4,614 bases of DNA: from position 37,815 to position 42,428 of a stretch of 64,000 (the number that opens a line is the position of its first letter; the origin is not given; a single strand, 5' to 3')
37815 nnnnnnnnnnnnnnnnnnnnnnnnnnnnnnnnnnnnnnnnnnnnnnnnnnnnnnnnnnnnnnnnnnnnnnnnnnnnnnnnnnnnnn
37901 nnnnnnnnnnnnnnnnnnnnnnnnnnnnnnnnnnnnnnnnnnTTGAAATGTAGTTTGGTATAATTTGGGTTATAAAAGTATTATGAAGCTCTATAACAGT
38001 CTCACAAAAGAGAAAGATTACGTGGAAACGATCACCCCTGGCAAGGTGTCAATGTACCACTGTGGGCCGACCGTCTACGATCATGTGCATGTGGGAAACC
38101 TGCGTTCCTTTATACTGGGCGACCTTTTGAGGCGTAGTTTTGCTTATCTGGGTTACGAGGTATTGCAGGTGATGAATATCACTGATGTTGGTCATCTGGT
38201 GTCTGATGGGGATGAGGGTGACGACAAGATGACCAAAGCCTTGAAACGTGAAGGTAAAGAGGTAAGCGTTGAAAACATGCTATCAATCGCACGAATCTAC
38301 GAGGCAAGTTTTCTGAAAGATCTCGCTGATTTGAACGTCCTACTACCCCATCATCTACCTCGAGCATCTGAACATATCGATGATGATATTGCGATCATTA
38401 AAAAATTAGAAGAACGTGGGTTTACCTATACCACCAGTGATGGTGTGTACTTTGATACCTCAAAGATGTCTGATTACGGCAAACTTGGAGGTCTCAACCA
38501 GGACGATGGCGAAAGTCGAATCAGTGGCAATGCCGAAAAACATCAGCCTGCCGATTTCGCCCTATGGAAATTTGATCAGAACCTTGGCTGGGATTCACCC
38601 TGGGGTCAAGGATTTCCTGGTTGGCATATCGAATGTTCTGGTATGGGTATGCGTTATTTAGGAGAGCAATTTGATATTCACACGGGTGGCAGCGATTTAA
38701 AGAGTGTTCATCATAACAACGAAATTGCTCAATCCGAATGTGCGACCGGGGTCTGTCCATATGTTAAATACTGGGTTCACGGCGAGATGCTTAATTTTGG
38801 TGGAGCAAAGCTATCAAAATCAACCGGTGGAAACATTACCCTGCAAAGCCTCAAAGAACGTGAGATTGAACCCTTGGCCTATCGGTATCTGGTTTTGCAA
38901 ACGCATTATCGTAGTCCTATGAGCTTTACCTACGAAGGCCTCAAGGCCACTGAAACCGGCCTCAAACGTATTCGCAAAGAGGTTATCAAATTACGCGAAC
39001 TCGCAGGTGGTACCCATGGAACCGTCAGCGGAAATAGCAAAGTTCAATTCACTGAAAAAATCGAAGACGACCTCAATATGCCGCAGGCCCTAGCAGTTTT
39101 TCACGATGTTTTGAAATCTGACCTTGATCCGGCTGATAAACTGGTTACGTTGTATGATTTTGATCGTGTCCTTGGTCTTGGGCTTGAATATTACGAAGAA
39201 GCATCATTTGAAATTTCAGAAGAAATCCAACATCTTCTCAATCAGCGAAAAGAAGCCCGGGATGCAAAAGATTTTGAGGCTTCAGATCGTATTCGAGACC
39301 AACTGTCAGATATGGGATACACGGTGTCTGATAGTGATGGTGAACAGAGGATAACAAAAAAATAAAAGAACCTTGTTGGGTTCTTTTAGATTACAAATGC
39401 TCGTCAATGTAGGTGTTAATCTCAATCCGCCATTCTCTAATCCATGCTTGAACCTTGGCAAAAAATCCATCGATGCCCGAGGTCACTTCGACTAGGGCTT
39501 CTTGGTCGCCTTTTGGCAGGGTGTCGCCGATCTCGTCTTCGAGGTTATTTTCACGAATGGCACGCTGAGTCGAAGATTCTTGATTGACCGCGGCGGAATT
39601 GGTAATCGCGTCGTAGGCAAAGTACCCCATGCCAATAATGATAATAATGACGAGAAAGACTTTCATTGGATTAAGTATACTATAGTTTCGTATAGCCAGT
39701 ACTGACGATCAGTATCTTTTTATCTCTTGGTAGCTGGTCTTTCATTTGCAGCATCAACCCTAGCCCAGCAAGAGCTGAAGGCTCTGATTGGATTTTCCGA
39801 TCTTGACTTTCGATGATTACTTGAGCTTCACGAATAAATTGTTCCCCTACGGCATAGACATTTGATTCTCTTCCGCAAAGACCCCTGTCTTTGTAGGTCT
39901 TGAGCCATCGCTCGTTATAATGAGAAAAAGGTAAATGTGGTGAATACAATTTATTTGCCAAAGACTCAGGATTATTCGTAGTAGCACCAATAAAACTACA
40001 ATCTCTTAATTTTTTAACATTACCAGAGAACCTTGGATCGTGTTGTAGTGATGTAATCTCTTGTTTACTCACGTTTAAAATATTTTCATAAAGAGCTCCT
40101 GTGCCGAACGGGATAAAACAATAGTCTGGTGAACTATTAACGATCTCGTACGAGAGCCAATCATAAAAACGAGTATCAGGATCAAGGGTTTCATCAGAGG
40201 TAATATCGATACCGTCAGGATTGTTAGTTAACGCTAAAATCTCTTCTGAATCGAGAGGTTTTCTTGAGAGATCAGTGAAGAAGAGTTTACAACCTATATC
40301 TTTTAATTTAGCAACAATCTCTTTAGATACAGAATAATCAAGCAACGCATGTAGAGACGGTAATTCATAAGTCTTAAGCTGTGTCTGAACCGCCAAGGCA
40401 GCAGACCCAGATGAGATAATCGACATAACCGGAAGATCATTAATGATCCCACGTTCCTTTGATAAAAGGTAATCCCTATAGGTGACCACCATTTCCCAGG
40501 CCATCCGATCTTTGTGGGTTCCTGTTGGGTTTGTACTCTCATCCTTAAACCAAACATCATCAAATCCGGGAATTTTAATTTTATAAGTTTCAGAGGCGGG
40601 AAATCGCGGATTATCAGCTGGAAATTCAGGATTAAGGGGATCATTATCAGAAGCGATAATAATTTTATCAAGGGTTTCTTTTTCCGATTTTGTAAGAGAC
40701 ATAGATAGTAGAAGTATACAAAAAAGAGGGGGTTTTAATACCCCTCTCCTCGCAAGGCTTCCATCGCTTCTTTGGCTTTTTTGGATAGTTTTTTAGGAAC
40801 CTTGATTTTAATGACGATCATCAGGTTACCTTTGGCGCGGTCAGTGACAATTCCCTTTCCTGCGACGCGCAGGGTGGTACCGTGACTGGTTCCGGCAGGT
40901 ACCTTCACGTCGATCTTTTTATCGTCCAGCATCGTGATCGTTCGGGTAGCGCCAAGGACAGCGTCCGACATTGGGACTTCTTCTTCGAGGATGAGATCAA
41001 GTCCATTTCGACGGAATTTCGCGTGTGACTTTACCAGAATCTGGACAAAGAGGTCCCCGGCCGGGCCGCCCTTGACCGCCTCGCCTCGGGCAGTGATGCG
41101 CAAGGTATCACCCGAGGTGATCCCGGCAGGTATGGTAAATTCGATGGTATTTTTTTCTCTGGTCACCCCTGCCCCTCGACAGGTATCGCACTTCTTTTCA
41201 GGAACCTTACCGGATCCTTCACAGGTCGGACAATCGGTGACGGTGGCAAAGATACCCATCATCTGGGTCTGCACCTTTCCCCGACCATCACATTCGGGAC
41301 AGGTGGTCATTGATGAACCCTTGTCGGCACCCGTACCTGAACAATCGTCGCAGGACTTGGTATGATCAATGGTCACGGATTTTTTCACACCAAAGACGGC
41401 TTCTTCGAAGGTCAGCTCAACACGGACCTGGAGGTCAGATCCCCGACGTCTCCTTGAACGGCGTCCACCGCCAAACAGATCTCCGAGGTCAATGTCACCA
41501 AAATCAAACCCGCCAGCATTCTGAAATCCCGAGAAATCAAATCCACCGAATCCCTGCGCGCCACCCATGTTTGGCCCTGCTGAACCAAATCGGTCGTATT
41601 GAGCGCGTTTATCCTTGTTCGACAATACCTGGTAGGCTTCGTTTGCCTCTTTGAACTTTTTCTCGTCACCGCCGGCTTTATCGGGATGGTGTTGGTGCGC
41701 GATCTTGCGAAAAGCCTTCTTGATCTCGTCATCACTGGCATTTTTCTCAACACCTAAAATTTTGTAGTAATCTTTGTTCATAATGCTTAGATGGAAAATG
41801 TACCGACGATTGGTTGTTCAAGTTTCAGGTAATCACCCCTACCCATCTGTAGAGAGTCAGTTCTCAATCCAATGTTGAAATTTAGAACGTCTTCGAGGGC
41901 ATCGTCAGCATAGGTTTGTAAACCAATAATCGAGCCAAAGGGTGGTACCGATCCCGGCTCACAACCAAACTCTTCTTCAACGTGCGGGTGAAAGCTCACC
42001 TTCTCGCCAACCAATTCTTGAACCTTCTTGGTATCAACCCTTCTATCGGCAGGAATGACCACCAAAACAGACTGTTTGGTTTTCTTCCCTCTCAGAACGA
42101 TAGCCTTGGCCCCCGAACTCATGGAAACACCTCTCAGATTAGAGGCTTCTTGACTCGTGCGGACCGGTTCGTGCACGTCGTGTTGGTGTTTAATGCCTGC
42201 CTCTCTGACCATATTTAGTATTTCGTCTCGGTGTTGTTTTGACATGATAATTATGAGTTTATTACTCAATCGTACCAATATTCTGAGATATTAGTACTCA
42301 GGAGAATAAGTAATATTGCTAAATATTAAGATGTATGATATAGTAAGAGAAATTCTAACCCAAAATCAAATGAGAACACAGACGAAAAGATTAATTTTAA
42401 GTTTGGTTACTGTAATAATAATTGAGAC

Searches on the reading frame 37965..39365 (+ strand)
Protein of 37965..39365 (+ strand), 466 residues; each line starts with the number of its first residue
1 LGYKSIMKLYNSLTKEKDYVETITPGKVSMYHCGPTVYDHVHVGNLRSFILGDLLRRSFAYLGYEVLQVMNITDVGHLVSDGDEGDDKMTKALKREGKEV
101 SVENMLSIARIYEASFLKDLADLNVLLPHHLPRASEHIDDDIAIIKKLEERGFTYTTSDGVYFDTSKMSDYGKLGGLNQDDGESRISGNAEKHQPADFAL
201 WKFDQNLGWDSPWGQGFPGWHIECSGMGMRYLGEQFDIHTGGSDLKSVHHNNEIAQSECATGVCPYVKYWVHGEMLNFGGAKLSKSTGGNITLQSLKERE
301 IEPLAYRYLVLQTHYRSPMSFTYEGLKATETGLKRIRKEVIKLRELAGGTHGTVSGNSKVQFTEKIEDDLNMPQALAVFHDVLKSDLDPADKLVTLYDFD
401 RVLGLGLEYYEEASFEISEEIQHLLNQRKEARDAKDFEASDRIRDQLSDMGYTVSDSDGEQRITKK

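Call 52: search_protein_families(library=pfam, proteins=[window:37965-39365:+], max_evalue=0.001)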
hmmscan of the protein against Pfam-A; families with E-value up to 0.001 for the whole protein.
window:37965-39365:+ (466 aa): 5 families
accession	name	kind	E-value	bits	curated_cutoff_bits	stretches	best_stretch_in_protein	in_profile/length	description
PF01406.26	tRNA-synt_1e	-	9.8e-87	291.6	27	1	21-329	3-299/301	tRNA synthetases class I (C) catalytic domain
PF23493.1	CysS_C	-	2.9e-09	37.3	23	1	416-462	3-49/51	Cysteinyl-tRNA ligase anticodon binding domain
PF00750.26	tRNA-synt_1d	-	7.1e-07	28.9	23.3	1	12-76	5-70/349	tRNA synthetases class I (R), catalytic domain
PF09190.17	DALR_2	-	0.00016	22.6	22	1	361-384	1-24/57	DALR domain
PF09334.17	tRNA-synt_1g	-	0.00049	19.4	20.1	0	271-321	316-366/391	tRNA synthetases class I (M)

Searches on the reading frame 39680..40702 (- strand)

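Call 53: search_protein_families(library=pfam, proteins=[window:39680-40702:-], max_evalue=0.001)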
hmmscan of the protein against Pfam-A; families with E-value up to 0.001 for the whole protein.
window:39680-40702:- (340 aa): 1 family
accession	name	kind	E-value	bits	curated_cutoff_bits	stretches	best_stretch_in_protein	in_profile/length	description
PF00291.31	PALP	-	8.7e-18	65.1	35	1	46-336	21-295/295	Pyridoxal-phosphate dependent enzyme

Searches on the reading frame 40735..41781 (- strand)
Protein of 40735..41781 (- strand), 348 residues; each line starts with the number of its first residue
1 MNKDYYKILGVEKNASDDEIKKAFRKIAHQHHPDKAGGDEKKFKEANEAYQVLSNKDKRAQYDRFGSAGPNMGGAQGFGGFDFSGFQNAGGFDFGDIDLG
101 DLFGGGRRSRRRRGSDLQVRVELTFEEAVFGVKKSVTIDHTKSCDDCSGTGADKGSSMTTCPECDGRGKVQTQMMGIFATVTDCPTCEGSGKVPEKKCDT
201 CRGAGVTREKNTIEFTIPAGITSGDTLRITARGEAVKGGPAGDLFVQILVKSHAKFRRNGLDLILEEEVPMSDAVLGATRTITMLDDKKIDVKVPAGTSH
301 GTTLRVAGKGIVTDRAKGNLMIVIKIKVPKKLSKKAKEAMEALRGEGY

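Call 53: search_protein_families(library=pfam, proteins=[window:40735-41781:-], max_evalue=0.001)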
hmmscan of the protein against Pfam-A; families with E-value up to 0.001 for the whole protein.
window:40735-41781:- (348 aa): 4 families
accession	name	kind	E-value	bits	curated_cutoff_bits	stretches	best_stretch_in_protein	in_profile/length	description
PF01556.23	DnaJ_C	-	3.9e-39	134.5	26.6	1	117-329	1-152/152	DnaJ C terminal domain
PF00226.36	DnaJ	-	5.2e-24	84.6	27.8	1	4-63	1-63/63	DnaJ domain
PF00684.25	DnaJ_CXXCXGXG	-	2.8e-14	53.6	32.7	1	144-205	1-65/65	DnaJ central domain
PF15777.11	Anti-TRAP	-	5.3e-06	26.8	32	1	142-173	11-45/59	Tryptophan RNA-binding attenuator protein inhibitory protein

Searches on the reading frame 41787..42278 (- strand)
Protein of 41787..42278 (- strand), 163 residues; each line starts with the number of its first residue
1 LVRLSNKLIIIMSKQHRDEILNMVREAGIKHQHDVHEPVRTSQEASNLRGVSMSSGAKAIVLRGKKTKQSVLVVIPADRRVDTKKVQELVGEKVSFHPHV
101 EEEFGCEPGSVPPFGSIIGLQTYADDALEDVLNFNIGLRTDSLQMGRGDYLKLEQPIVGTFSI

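Call 53: search_protein_families(library=pfam, proteins=[window:41787-42278:-], max_evalue=0.001)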
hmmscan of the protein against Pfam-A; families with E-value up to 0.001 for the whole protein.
window:41787-42278:- (163 aa): 1 family
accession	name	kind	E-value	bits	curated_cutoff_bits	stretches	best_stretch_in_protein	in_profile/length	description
PF04073.20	tRNA_edit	-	6.6e-22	78.3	25.5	1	36-147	1-117/123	Aminoacyl-tRNA editing domain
